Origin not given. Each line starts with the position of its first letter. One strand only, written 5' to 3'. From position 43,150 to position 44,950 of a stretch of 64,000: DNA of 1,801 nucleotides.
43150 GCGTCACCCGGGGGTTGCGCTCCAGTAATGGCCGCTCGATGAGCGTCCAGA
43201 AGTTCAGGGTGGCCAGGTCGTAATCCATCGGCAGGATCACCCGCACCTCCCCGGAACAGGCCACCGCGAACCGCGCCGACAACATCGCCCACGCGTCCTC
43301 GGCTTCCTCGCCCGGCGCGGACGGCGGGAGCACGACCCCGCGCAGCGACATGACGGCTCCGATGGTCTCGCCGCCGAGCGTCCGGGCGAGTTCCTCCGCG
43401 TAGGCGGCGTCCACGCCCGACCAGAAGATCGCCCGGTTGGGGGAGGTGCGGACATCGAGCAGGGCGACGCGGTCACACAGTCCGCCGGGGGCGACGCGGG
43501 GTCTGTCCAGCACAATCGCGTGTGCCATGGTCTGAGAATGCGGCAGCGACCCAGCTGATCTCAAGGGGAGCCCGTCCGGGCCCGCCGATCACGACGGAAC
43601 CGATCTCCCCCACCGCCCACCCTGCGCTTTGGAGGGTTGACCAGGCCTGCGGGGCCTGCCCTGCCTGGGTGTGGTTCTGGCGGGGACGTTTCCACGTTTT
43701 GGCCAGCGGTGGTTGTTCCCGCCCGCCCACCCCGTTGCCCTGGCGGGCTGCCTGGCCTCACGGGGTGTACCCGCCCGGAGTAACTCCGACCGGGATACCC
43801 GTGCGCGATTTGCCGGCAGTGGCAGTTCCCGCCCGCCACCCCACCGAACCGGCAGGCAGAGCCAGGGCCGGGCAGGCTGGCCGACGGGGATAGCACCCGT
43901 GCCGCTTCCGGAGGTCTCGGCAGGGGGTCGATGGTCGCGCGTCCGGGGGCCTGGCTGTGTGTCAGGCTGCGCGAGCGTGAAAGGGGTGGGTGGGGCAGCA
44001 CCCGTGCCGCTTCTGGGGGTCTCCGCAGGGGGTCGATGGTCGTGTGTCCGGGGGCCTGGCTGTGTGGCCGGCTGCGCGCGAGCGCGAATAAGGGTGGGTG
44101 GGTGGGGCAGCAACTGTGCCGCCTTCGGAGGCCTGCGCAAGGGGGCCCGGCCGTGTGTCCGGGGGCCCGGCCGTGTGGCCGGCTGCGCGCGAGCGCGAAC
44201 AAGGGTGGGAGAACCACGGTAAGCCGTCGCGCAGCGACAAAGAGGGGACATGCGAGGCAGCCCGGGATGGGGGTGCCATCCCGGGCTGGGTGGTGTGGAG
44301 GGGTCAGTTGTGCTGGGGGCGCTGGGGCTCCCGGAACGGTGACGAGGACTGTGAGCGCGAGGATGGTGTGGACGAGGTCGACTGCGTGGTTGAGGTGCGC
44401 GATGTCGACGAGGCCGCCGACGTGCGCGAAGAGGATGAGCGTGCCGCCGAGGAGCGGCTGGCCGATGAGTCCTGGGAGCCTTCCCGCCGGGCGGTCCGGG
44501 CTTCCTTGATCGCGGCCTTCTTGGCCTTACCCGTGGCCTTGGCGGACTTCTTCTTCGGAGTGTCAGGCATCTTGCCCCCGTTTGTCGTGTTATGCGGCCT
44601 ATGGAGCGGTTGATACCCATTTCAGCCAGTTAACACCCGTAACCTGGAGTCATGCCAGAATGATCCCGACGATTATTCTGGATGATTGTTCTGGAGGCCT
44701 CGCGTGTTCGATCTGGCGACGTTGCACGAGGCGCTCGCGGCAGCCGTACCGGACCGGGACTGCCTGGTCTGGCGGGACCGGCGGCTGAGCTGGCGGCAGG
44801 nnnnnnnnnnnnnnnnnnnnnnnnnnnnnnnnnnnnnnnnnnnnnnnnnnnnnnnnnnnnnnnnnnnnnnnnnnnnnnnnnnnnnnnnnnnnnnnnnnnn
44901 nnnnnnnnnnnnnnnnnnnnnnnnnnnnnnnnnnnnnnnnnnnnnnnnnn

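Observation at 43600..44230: Non-coding array of degenerate ~107-bp tandem repeats carrying G-quadruplex motifs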

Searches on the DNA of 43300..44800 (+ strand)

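Call 6: search_rna_families(source=window, start=43300, end=44800, threshold=evalue, max_evalue=10)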
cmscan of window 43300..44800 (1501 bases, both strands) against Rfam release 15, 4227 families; matches with E-value up to 10: 4.
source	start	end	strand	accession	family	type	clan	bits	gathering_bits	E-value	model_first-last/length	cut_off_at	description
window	43689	43782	-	RF01383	GRIK4_3p_UTR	Gene;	-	24.5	38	0.025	1-94/94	no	GRIK4 3 prime UTR element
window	44652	44799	-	RF01754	radC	Cis-reg;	-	17.1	40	1.4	1-149/149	no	radC RNA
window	44259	44287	+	RF03766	mir-3155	Gene; miRNA;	-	17.1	70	3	10-43/56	no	mir-3155 microRNA precursor family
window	44459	44523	+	RF02136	HTT-AS1_3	Gene; lncRNA;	-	17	70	2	1-60/60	no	HTT antisense RNA 1 conserved region 3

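Call 20: search_dna_similar(query=window:43560-44300:+, collection=plasmids, mode=distant, max_evalue=0.001)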
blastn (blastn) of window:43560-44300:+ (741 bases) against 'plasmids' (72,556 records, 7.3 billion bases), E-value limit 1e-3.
No match.

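Call 21: search_dna_similar(query=window:43560-44300:+, collection=phages, mode=distant, max_evalue=0.001)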
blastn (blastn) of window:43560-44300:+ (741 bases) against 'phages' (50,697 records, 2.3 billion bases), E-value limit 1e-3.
No match.
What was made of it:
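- Tried and rejected: blastn against plasmids and phages found nothing (calls 20, 21).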

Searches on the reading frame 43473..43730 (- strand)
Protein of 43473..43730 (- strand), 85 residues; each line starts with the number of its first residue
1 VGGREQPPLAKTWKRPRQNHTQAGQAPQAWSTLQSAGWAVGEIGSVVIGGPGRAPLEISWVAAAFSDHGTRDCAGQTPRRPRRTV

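Call 73: search_protein_families(library=pfam, proteins=[window:43473-43730:-], max_evalue=1)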
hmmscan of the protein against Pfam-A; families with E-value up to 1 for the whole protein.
window:43473-43730:- (85 aa): 0 families
